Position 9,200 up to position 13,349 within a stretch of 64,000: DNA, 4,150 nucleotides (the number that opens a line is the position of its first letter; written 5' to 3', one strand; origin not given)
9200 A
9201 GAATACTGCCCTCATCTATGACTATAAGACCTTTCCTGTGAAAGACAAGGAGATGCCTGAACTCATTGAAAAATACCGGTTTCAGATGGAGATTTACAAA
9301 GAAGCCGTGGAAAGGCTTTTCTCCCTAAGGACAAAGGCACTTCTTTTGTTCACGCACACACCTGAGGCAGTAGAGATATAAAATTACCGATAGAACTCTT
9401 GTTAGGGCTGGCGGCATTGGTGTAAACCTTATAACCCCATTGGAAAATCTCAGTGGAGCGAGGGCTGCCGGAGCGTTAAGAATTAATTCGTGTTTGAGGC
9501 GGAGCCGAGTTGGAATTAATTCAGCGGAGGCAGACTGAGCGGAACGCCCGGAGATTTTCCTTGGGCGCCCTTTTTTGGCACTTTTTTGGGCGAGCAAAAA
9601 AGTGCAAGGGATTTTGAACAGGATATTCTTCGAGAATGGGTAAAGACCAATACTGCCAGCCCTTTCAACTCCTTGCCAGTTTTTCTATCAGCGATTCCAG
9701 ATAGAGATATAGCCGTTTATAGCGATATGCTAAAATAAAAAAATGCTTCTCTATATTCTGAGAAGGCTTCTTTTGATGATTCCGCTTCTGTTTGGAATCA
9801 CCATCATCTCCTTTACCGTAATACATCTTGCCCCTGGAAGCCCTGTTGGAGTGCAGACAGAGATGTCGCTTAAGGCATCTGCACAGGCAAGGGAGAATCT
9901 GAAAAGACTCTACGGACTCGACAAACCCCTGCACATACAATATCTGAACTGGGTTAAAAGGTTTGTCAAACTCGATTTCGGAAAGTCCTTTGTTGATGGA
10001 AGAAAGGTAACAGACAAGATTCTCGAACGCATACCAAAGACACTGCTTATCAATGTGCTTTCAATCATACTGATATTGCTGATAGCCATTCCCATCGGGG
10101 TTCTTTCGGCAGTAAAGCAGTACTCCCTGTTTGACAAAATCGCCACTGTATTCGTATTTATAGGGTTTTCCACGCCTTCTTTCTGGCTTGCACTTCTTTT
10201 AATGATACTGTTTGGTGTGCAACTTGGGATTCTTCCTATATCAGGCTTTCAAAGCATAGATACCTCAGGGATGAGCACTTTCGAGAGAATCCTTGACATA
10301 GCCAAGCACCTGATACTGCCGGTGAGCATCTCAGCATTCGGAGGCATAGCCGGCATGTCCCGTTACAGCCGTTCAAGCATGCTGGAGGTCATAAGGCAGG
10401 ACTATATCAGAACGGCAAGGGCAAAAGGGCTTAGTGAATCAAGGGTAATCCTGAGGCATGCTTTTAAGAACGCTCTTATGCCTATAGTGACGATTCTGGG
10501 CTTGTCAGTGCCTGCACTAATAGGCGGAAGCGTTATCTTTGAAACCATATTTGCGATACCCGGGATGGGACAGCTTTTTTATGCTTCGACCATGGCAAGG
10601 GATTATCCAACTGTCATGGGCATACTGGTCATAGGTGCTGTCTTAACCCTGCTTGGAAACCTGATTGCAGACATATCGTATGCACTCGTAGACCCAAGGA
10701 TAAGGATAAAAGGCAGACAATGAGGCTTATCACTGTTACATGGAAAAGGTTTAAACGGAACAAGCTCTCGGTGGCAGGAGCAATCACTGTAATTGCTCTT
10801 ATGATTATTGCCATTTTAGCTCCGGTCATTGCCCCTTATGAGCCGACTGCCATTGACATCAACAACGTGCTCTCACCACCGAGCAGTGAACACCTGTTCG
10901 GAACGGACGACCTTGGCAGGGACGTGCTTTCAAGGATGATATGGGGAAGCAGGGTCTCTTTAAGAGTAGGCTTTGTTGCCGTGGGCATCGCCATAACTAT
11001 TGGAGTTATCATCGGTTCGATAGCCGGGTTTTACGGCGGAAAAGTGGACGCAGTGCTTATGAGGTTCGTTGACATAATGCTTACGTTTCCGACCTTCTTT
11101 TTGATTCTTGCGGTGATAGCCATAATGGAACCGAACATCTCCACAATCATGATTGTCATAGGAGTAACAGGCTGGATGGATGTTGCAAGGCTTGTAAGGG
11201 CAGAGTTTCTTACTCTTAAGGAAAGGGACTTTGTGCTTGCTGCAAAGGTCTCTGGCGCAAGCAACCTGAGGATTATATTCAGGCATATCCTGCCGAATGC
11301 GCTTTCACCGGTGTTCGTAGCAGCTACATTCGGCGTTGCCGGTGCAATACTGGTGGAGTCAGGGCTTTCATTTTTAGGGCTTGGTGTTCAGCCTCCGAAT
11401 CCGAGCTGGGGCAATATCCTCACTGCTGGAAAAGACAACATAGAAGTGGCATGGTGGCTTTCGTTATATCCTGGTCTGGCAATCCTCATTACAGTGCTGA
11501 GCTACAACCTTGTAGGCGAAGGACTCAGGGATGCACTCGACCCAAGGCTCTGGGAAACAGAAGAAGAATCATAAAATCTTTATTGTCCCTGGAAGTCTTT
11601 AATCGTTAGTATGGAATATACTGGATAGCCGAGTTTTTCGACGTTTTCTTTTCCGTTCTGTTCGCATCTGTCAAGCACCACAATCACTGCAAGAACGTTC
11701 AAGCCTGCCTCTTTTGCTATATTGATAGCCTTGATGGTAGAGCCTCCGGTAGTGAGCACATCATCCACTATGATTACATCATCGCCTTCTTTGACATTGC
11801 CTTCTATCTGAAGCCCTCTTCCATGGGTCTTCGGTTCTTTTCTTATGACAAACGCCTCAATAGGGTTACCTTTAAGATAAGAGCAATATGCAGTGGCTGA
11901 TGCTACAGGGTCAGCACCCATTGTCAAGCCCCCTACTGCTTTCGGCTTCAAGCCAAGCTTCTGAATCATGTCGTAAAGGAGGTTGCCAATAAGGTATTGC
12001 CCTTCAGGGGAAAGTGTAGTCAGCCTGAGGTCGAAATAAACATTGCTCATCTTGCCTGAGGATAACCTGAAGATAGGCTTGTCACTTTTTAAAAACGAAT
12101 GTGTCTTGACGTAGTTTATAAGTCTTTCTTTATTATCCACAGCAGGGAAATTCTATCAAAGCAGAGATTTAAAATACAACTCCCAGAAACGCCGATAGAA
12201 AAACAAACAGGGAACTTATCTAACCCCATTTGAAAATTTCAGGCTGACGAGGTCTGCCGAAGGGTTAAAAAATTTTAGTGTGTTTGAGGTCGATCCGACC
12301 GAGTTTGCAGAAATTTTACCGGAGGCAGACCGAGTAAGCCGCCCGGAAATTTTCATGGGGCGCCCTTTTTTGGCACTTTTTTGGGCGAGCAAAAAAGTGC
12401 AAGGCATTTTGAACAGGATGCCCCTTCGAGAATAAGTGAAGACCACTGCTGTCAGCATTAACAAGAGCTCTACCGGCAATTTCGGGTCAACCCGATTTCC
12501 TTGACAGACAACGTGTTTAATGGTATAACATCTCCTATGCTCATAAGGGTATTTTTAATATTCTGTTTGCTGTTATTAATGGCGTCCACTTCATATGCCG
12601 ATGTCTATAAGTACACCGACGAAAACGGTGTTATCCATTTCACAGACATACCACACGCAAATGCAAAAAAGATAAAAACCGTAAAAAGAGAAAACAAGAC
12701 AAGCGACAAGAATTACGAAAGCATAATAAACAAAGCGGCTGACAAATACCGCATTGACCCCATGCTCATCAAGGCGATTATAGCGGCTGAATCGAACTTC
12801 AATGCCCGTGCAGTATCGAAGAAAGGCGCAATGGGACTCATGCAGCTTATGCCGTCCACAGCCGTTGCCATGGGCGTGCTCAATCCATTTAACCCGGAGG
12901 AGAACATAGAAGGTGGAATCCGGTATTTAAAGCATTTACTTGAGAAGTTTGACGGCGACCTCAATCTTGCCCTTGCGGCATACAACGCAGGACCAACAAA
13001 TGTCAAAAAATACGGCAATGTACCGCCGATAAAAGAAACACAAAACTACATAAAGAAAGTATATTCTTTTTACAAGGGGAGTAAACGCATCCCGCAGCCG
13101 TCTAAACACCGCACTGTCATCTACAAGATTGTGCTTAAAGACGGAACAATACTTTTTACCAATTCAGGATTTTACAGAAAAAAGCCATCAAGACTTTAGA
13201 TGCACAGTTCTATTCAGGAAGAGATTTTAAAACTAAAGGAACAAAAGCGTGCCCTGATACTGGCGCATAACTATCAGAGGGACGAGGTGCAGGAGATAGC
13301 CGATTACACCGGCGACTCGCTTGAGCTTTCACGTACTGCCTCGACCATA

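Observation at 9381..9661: Family of structured intergenic repeats of about 260 bp, with covarying stems and 15-bp inverted termini (5 copies in 64 kb)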

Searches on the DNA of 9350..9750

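Call 26: search_rna_families(source=window, start=9350, end=9750, threshold=evalue, max_evalue=10, show_alignments=3)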
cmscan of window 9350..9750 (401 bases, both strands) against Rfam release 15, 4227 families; matches with E-value up to 10: 3.
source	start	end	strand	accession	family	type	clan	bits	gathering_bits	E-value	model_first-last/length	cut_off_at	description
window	9576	9607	+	RF00665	mir-290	Gene; miRNA;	CL00096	16.9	51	1.1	19-52/70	no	mir-290 microRNA precursor family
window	9577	9606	+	RF04239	mir-4679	Gene; miRNA;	-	14.6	88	7.9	1-75/75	no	mir-4679 microRNA precursor family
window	9578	9605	-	RF00665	mir-290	Gene; miRNA;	CL00096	14.4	51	5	21-50/70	no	mir-290 microRNA precursor family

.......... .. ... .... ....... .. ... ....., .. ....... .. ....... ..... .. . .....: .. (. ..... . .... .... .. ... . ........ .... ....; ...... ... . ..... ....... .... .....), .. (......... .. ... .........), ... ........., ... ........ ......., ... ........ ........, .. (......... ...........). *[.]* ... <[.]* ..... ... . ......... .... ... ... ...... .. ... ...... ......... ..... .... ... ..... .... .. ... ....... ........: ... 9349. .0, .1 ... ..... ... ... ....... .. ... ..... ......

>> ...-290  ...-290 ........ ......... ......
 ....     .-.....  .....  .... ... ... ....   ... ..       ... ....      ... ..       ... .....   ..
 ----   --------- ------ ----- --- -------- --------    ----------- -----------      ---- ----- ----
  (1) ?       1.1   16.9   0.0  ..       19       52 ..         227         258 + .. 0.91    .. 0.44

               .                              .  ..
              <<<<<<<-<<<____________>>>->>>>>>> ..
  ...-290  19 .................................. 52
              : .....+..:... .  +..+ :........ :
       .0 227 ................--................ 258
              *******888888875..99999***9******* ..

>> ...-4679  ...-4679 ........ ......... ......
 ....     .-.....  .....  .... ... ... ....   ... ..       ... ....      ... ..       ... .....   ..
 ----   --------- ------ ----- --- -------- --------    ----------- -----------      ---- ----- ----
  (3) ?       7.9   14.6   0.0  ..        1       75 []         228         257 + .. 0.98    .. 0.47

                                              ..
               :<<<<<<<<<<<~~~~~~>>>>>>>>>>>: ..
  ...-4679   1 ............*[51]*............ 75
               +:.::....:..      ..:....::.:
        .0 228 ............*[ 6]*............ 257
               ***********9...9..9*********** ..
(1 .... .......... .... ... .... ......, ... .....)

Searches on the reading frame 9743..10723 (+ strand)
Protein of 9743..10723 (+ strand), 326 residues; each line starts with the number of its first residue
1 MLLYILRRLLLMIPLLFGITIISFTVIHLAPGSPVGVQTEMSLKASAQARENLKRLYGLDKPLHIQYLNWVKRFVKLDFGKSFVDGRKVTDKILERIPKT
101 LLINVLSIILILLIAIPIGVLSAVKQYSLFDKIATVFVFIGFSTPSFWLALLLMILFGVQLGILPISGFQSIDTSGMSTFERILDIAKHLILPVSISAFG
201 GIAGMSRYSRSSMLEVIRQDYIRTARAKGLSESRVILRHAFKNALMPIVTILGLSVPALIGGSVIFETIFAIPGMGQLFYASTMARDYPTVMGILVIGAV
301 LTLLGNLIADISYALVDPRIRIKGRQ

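Call 19: search_protein_families(library=pfam, proteins=[window:9743-10723:+])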
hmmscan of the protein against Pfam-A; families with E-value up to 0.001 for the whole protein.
window:9743-10723:+ (326 aa): 2 families
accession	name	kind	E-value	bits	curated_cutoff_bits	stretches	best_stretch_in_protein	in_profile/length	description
PF00528.27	BPD_transp_1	-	3.8e-42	144.5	26.4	1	115-321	1-183/184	Binding-protein-dependent transport system inner membrane component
PF19300.4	BPD_transp_1_N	-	7.6e-10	39.4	23.8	1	1-101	1-111/114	Binding-prot-dependent transport system membrane comp, N-term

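Call 20: find_encoding_contigs(protein=window:9743-10723:+, flank=10000, max_places=10)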
Protein window:9743-10723:+ (326 aa): 1 contig read that carries it; 1 place shown.
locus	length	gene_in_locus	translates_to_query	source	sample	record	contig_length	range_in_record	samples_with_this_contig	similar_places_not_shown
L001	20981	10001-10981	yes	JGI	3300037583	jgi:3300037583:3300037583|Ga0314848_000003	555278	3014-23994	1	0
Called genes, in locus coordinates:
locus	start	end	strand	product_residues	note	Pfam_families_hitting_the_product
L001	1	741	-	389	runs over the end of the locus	PF02749:QRPTase_N, PF01729:QRPTase_C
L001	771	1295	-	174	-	PF00857:Isochorismatase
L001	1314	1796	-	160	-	PF01467:CTP_transf_like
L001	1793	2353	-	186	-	PF03602:Cons_hypoth95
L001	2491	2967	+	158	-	-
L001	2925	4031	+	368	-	PF04015:DUF362, PF13183:Fer4_8 (faint), PF00037:Fer4 (faint), PF12797:Fer4_2 (faint), PF12837:Fer4_6 (faint), PF13237:Fer4_10, PF12838:Fer4_7 (weak), PF13187:Fer4_9 (faint), +1 more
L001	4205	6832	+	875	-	PF21445:ADDB_N (weak), PF12705:PDDEXK_1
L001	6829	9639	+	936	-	PF00580:UvrD-helicase, PF13245:AAA_19, PF13361:UvrD_C, PF13538:UvrD_C_2 (faint), PF12705:PDDEXK_1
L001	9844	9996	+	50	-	-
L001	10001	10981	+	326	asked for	PF19300:BPD_transp_1_N, PF00528:BPD_transp_1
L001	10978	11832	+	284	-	PF12911:OppC_N, PF00528:BPD_transp_1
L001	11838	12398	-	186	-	PF00156:Pribosyltran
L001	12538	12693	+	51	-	-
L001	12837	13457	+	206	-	PF13511:DUF4124, PF13406:SLT_2 (faint), PF01464:SLT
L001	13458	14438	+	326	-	PF02445:NadA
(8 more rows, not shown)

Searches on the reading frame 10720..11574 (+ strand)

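Call 19: search_protein_families(library=pfam, proteins=[window:10720-11574:+])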
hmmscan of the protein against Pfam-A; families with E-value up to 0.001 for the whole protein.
window:10720-11574:+ (284 aa): 2 families
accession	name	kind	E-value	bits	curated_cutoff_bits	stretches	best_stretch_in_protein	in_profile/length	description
PF00528.27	BPD_transp_1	-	2.1e-32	112.8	26.4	1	95-278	1-183/184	Binding-protein-dependent transport system inner membrane component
PF12911.12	OppC_N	-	4.2e-15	55.8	23.9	1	7-54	6-53/53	N-terminal TM domain of oligopeptide transport permease C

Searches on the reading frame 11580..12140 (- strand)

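Call 19: search_protein_families(library=pfam, proteins=[window:11580-12140:-])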
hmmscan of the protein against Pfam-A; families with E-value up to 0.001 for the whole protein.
window:11580-12140:- (186 aa): 2 families
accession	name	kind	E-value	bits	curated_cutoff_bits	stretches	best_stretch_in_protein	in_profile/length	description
PF00156.33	Pribosyltran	-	5.6e-09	35.9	26.3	1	50-164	14-132/158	Phosphoribosyl transferase domain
PF14681.12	UPRTase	-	0.00016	21.6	27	1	113-155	115-156/206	Uracil phosphoribosyltransferase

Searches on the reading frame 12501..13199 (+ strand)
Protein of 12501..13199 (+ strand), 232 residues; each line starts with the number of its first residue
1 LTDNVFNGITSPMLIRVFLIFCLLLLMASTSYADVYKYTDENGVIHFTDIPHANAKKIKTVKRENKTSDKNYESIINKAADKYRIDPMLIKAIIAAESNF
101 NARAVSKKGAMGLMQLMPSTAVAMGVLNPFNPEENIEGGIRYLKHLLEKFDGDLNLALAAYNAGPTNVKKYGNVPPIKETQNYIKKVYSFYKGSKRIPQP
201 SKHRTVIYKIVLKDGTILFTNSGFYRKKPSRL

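Call 19: search_protein_families(library=pfam, proteins=[window:12501-13199:+])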
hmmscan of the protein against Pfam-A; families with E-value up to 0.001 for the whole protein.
window:12501-13199:+ (232 aa): 4 families
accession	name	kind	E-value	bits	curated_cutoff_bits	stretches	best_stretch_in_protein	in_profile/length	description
PF01464.25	SLT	-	2.3e-34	117.9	21.3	1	75-183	2-116/117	Transglycosylase SLT domain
PF13511.11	DUF4124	-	2e-12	47.6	22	1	22-67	1-46/56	Domain of unknown function (DUF4124)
PF13406.11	SLT_2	-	7.5e-06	25.8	24.3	0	106-126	151-171/292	Transglycosylase SLT domain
PF13702.11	Lysozyme_like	-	6.1e-05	23.1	25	1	71-194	6-127/165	Lysozyme-like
